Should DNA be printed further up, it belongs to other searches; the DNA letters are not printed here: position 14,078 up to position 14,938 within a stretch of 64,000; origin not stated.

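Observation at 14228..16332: Stand-alone LepA/EF4 G-domain translationally coupled (TAATG) to an ABC-F translation factor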

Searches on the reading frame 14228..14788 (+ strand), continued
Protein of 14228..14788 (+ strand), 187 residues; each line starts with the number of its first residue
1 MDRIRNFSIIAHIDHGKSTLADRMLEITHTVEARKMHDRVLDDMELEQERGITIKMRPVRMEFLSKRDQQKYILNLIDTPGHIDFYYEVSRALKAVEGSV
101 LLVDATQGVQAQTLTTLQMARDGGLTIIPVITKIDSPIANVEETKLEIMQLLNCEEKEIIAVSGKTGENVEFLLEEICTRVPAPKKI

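Call 12: find_related_loci(query=window:14228-14788:+, collection=genome_contigs, flank=6000)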
Query window:14228-14788:+ (187 aa) in genome_contigs; peptide patterns used: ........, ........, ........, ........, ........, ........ (x = any residue, [..] = any of these).
600 stretches matched a pattern (row limit reached: there are more); 600 encode a relative of the query (tblastn E <= 1e-3); the best 80 are kept; 80 distinct loci.
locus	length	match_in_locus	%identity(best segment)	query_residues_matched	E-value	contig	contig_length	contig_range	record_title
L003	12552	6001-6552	70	1-186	1e-87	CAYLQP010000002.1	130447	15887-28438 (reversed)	MAG TPA_asm: uncultured Candidatus Saccharibacteria bacterium isolate SRP286056_co1_749 genome assembly, contig: NODE_95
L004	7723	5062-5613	71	1-185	3e-83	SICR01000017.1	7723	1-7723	MAG: Candidatus Zambryskibacteria bacterium isolate Baikal-deep-G210 BACOMB-C44725, whole genome shotgun sequence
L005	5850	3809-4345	72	4-184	7e-82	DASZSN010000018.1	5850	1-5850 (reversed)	MAG TPA_asm: Candidatus Paceibacterota bacterium isolate SMAG_U6051 k141_339176, whole genome shotgun sequence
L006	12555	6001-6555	69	1-187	2e-80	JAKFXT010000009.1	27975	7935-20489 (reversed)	MAG: Patescibacteria group bacterium isolate ND4_Bin_14 ND4_0000062, whole genome shotgun sequence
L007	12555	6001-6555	68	1-186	9e-80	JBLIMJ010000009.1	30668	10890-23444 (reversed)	MAG: Acidimicrobiales bacterium isolate 3300053785_92 Ga0535658_0002626, whole genome shotgun sequence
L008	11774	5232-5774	69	3-185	3e-79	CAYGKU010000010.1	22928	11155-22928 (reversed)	MAG TPA_asm: uncultured Candidatus Saccharibacteria bacterium isolate ERP116193_co2_378 genome assembly, contig: NODE_55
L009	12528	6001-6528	70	3-184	2e-78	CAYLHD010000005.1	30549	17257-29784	MAG TPA_asm: uncultured Candidatus Saccharibacteria bacterium isolate binchicken_co243_277 genome assembly, contig: NODE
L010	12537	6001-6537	63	1-185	3e-73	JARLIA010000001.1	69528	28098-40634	MAG: Candidatus Paceibacterota bacterium isolate MAG_BA90 MetaBAT2_Bin_90_Anoxic_k141_242303, whole genome shotgun seque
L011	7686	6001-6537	60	1-185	2e-72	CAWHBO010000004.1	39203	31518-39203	MAG: Candidatus Parcubacteria bacterium isolate MFD00905.bin.2.44 genome assembly, contig: contig_58345, whole genome sh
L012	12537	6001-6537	61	1-185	8e-72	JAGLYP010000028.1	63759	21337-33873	MAG: Candidatus Parcubacteria bacterium isolate RS_13_30 ZL320.bin.30.fa_28, whole genome shotgun sequence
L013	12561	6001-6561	59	2-185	4e-71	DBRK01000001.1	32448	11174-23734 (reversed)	MAG TPA_asm: Patescibacteria group bacterium UBA1370 UBA1370_contig_1373, whole genome shotgun sequence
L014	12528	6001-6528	60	4-185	9e-71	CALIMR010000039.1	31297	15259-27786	MAG TPA_asm: uncultured Candidatus Saccharibacteria bacterium isolate ERR589637_bin.38_CONCOCT_v1.1_MAG genome assembly,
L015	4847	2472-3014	60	4-185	6e-70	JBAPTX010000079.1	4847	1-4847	MAG: Calditrichia bacterium isolate MFD01233_ilm_asm_bin34 k127_187335, whole genome shotgun sequence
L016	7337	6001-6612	56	2-184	1e-69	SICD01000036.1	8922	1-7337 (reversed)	MAG: Candidatus Magasanikbacteria bacterium isolate Baikal-deep-G194 BACOMB-C37458, whole genome shotgun sequence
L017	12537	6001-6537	59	1-185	4e-69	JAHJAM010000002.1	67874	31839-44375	MAG: Patescibacteria group bacterium isolate Modern_marine.mb.212 Modern_marine.mb.212_k141_62374, whole genome shotgun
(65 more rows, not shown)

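Call 15: find_encoding_contigs(protein=P0003, flank=10000, max_places=3)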
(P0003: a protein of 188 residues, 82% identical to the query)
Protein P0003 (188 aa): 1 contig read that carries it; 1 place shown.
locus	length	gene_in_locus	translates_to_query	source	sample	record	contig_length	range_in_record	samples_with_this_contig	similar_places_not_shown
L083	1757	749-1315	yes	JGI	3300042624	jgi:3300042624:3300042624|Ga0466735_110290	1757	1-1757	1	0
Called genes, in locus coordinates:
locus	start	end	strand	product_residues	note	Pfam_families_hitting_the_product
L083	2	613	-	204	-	?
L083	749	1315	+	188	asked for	PF00009:GTP_EFTU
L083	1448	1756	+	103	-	?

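Call 16: find_encoding_contigs(protein=P0004, flank=10000, max_places=3)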
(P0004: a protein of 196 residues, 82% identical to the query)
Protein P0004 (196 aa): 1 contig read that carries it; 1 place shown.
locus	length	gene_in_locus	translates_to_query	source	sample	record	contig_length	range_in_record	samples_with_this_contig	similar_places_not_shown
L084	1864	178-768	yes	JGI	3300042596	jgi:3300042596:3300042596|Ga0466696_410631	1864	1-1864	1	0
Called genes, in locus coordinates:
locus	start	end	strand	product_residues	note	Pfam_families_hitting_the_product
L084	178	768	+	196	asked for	PF00009:GTP_EFTU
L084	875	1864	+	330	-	?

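Call 17: find_encoding_contigs(protein=P0011, flank=10000, max_places=3)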
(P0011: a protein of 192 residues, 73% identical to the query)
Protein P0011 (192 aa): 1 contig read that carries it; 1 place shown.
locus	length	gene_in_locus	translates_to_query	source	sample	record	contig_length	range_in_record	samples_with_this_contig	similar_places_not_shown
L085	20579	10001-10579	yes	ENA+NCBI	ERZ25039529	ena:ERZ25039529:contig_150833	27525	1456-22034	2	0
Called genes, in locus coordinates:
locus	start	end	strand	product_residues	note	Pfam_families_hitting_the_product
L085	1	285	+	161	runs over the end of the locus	-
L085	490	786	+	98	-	-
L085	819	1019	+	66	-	-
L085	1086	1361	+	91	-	-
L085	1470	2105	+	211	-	PF00133:tRNA-synt_1, PF09334:tRNA-synt_1g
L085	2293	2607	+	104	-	PF13603:tRNA-synt_1_2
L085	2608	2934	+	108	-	PF00293:NUDIX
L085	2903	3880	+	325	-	PF00133:tRNA-synt_1, PF09334:tRNA-synt_1g (weak)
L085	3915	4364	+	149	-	PF08264:Anticodon_1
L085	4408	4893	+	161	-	-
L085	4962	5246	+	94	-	-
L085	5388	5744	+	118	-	-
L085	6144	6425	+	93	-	PF13432:TPR_16 (faint), PF07719:TPR_2 (faint), PF13414:TPR_11 (faint), PF14559:TPR_19 (faint)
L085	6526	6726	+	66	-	-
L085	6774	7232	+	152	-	PF03023:MurJ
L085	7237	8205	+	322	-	PF01554:MatE, PF03023:MurJ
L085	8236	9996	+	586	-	PF00664:ABC_membrane, PF02463:SMC_N (weak), PF00005:ABC_tran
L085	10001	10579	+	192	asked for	PF00009:GTP_EFTU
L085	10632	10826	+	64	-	PF03144:GTP_EFTU_D2 (weak)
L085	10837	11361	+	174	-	PF14492:EFG_III (weak)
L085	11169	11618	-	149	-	-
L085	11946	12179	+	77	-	PF04977:DivIC (weak)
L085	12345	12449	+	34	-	-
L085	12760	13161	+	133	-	PF02826:2-Hacid_dh_C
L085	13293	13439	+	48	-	-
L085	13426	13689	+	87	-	PF13660:DUF4147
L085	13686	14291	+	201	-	PF13660:DUF4147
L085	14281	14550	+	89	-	PF05161:MOFRL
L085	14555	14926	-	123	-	PF01180:DHO_dh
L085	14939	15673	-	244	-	PF01180:DHO_dh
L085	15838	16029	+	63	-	PF03952:Enolase_N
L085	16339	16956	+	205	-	PF00113:Enolase_C, PF13378:MR_MLE_C (weak)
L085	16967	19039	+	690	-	PF01326:PPDK_N, PF00391:PEP-utilizers, PF02896:PEP-utilizers_C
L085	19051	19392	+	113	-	PF02896:PEP-utilizers_C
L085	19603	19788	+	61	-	PF00462:Glutaredoxin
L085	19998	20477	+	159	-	PF00990:GGDEF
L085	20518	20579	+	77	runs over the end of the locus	-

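Call 18: find_encoding_contigs(protein=P0019, flank=10000, max_places=3)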
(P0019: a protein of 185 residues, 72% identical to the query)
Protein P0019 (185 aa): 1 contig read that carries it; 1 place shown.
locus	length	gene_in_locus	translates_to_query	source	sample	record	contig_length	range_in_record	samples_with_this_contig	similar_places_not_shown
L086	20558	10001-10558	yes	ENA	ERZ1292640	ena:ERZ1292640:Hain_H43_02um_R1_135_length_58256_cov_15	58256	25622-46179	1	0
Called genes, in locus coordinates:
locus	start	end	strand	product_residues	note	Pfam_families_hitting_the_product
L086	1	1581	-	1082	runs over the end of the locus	PF02811:PHP, PF07733:DNA_pol3_alpha, PF17657:DNA_pol3_finger, PF14579:HHH_6, PF01336:tRNA_anti-codon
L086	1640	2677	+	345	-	PF00044:Gp_dh_N, PF02800:Gp_dh_C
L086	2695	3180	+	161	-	PF02502:LacAB_rpiB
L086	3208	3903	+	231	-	PF00834:Ribul_P_3_epim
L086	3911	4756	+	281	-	PF13292:DXP_synthase_N, PF00456:Transketolase_N, PF00676:E1_dh (weak)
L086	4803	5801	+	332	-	PF02779:Transket_pyr, PF02780:Transketolase_C, PF22613:Transketolase_C_1 (weak), PF17147:PFOR_II (weak)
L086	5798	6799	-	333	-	PF00294:PfkB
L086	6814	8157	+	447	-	PF00932:LTD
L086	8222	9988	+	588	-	PF00664:ABC_membrane, PF02463:SMC_N (weak), PF00005:ABC_tran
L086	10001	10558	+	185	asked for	PF00009:GTP_EFTU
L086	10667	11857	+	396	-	PF03144:GTP_EFTU_D2 (faint), PF14492:EFG_III (weak), PF00679:EFG_C, PF06421:LepA_C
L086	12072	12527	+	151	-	PF04977:DivIC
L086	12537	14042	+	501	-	-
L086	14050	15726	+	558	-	PF13620:CarboxypepD_reg (weak), PF13715:CarbopepD_reg_2 (faint)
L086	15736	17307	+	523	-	PF01663:Phosphodiest (faint), PF01676:Metalloenzyme, PF06415:iPGM_N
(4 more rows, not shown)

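Call 21: find_related_loci(query=window:14228-14788:+, collection=metagenome_contigs, flank=5000)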
Query window:14228-14788:+ (187 aa) in metagenome_contigs; peptide patterns used: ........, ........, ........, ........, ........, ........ (x = any residue, [..] = any of these).
600 stretches matched a pattern (row limit reached: there are more); 597 encode a relative of the query (tblastn E <= 1e-3); the best 80 are kept; 80 distinct loci.
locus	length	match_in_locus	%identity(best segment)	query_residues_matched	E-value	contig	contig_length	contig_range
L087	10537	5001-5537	68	1-185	5e-82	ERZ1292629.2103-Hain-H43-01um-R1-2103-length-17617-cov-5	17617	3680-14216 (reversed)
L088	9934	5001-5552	67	1-186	1e-81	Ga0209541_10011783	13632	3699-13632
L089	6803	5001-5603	67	4-185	1e-81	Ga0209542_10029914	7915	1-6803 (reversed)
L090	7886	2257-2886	61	1-186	5e-78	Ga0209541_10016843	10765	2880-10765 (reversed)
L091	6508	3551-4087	69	4-184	3e-77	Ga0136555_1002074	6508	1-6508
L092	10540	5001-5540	65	4-185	3e-73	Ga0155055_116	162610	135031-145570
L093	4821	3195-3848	58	5-184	8e-73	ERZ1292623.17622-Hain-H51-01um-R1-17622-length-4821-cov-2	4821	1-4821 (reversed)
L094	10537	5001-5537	65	4-184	6e-73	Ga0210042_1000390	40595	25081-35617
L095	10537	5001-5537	62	4-184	6e-73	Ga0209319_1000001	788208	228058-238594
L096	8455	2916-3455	62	1-186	6e-72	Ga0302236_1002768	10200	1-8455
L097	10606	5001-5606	60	7-186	2e-71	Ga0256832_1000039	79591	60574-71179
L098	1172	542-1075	62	1-180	3e-76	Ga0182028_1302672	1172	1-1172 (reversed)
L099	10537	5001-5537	65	1-187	1e-70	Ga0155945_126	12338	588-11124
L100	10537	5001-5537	60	1-185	6e-70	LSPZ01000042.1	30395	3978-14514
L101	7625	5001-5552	60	1-186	1e-69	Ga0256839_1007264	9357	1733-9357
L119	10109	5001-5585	56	1-184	2e-67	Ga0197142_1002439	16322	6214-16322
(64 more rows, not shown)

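Call 31: list_cluster_members(proteins=[P0001, P0121, P0130, P0132, P0136, P0140, P0149, P0151, P0152, P0154])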
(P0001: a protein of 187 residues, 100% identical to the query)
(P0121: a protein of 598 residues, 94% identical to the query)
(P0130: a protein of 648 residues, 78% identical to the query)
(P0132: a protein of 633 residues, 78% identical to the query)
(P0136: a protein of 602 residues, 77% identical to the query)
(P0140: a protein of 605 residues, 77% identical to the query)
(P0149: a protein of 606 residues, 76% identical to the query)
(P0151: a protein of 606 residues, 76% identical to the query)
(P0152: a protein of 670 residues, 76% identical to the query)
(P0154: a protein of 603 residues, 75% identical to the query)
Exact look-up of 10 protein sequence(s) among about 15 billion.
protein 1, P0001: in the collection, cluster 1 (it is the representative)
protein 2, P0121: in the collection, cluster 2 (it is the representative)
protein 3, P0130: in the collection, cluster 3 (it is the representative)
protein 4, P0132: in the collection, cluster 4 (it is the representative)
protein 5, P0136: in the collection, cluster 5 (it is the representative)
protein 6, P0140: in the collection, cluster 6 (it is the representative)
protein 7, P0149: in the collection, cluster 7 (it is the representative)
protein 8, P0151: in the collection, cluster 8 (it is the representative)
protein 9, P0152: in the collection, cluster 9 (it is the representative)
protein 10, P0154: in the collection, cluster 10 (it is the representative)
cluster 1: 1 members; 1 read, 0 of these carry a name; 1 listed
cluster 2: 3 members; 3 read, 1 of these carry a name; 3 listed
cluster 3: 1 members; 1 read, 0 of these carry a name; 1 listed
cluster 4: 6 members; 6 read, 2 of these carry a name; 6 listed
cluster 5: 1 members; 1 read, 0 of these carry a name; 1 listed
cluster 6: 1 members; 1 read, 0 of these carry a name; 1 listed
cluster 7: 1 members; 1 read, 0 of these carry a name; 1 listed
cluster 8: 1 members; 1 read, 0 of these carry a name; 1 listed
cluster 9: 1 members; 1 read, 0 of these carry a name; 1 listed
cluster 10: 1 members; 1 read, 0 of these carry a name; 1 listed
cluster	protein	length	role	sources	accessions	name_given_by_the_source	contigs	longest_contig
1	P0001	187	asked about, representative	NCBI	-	-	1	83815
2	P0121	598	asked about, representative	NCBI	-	-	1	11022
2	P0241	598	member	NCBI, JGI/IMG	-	GTP-binding protein LepA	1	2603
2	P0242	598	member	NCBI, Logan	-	-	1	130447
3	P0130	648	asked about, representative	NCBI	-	-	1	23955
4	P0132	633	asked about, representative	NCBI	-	-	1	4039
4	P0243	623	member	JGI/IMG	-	GTP-binding protein LepA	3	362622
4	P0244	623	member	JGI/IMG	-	GTP-binding protein LepA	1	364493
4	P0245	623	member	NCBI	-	-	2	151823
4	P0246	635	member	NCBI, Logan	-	-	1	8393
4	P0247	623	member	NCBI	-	-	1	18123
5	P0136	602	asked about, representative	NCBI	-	-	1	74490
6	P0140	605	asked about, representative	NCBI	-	-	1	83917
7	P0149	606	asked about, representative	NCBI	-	-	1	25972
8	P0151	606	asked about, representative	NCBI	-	-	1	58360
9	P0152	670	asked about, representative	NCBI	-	-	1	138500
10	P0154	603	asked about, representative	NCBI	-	-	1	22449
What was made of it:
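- Tried and rejected: The cluster look-up gave no accessions (call 31).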

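Call 33: search_solved_structures(query=window:14228-14788:+, max_evalue=1e-10, show_alignments=1)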
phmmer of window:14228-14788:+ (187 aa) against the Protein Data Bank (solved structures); distinct sequences matched with E-value up to 1e-10: 125 (the best 60 are shown).
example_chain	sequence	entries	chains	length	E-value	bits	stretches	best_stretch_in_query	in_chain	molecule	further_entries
5imq_B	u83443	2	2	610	8.8e-62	211.1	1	2-185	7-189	Elongation factor 4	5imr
4w2e_y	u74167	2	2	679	1.1e-61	210.7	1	2-185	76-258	50S ribosomal protein L9, Elongation factor 4 | GDPCP fused to the N-terminus of the ribosomal protein L9,Elongation factor 4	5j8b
2ywe_A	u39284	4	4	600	1.4e-55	190.8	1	3-185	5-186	GTP-binding protein lepA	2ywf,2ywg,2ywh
3deg_C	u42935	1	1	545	1.3e-50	174.7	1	1-185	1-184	GTP-binding protein lepA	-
3cb4_D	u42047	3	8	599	1.7e-50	174.4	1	1-185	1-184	GTP-binding protein lepA | Elongation factor 4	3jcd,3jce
8hl1_AEFG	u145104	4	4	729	6.2e-28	100.9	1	2-150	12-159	Elongation factor 2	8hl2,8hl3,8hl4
9ou7_DC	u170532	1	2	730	4.5e-27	98.1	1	2-143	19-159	Elongation factor 2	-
5h7j_A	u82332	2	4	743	5.1e-27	98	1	2-150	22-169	Elongation factor 2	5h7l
6u45_A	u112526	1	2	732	6e-27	97.7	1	3-146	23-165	Elongation factor 2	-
6u43_A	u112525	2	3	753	6.3e-27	97.7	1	3-146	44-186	Elongation factor 2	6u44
5h7k_A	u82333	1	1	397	7.5e-27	97.4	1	2-150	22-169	Elongation factor 2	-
6q2d_C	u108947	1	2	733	1.2e-26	96.7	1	2-147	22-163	Elongation factor 2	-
5it7_1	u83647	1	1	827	9.6e-26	93.8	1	3-152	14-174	Eft2p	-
6gqv_AX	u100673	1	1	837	1e-25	93.8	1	3-152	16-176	Elongation factor 2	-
6gq1_AZ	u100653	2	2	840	1e-25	93.7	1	3-152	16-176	Elongation factor 2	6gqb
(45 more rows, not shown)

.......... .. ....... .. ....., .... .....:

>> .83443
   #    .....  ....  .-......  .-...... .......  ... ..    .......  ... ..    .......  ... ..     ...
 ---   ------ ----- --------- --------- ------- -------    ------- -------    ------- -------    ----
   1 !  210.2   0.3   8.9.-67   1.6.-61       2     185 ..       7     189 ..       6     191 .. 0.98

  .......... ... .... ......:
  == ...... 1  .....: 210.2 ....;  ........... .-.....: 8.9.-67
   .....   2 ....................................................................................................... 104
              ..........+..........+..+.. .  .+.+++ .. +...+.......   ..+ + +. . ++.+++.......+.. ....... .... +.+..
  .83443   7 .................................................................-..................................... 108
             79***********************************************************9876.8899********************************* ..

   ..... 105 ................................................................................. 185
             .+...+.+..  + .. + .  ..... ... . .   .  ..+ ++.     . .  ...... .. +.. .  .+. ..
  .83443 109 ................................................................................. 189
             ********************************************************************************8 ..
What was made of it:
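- On EF4 / LepA (NCBIfam TIGR01393, equivalog): The top PDB matches are all EF4 (call 33).
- Checked: Its best PDB matches are EF4 chains (5imq_B, E 8.8e-62, chain residues 7-189 of 610; call 33).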

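Call 40: search_dna_similar(query=window:14228-14788:+, collection=phages, mode=protein, max_rows=10)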
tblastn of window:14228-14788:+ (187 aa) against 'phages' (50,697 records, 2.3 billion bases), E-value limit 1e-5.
Records with a match: 132; places in all: 141; records where one place covers at least 80% of the query: 43.
Best place of each record, by identity: 60-80% 1; <60% 131.
By first word of the organism name: Listeria 21; Streptococcus 18; Bacteriophage 17; Stx2c-converting 15; Salmonella 12; Stx1a-converting 12; Acinetobacter 10; Staphylococcus 8; Enterococcus 7; uncultured 6; and 5 more.
By host as written in the record: - 62; Listeria monocytogenes 21; Staphylococcus aureus 8; Homo sapiens 8; Streptococcus suis 8; Enterococcus faecalis 5; Salmonella enterica subsp. enterica serovar Kentucky 4; Escherichia coli O157:H7 ATCC 43895 2; and 14 more.
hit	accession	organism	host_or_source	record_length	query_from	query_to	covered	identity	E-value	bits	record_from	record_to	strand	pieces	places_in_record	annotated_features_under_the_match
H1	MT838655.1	Bacteriophage sp.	human fecal samples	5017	4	185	97%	57.1%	2e-59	204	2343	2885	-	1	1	record has no annotation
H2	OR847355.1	Listeria phage LM 4-11-1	Listeria monocytogenes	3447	2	185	98%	54.9%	2e-60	207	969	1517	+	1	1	record has no annotation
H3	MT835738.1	Bacteriophage sp.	human fecal samples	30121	2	185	98%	54.3%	8e-57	197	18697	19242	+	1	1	record has no annotation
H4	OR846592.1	Enterococcus phage Efs 1-1-1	Enterococcus faecalis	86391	2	185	98%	53.3%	1e-58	202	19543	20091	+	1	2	record has no annotation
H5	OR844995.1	Staphylococcus phage SA 1306 Kay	Staphylococcus aureus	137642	2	184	98%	53.6%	2e-57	199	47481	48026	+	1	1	record has no annotation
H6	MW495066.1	Microcystis phage MaAM05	Microcystis sp. SG03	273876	3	185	98%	53.6%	1e-56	197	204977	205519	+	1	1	lepA: elongation factor 4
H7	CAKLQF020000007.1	Acinetobacter phage MD-2021a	not known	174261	3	184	97%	50.0%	7e-47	169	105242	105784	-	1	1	lepA: GTP-binding protein LepA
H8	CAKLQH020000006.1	Acinetobacter phage MD-2021a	not known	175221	3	184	97%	50.0%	7e-47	169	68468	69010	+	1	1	lepA: GTP-binding protein LepA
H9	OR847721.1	Listeria phage LM 4-11-1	Listeria monocytogenes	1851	21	185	88%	47.3%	7e-44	158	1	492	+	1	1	record has no annotation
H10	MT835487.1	Bacteriophage sp.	human fecal samples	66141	2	184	98%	38.2%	8e-27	111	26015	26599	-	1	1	record has no annotation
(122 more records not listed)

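Call 41: search_protein_families(library=padloc, proteins=[window:14228-14788:+], max_evalue=0.001)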
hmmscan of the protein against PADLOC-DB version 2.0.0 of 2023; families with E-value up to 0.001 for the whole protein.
window:14228-14788:+ (187 aa): 0 families
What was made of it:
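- Tried and rejected: Links to defence systems, phages or mobile elements: there is no PADLOC hit for the G domain, and phage hits reach at most 57% identity and are ordinary lepA (calls 40, 41).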

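Call 42: find_encoding_contigs(protein=P0046, flank=10000, max_places=3)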
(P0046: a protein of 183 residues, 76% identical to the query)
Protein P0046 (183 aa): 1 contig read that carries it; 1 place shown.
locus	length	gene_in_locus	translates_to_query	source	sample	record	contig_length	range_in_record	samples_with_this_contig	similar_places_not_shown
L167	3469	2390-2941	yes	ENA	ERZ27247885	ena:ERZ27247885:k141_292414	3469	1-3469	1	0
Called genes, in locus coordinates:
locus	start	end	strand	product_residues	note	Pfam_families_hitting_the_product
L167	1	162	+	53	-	?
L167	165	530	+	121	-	PF00572:Ribosomal_L13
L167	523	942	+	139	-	PF00380:Ribosomal_S9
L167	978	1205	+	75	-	-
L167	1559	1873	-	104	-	PF01906:YbjQ_1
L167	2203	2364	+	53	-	-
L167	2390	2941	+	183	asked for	PF00009:GTP_EFTU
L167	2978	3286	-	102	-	-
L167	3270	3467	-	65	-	?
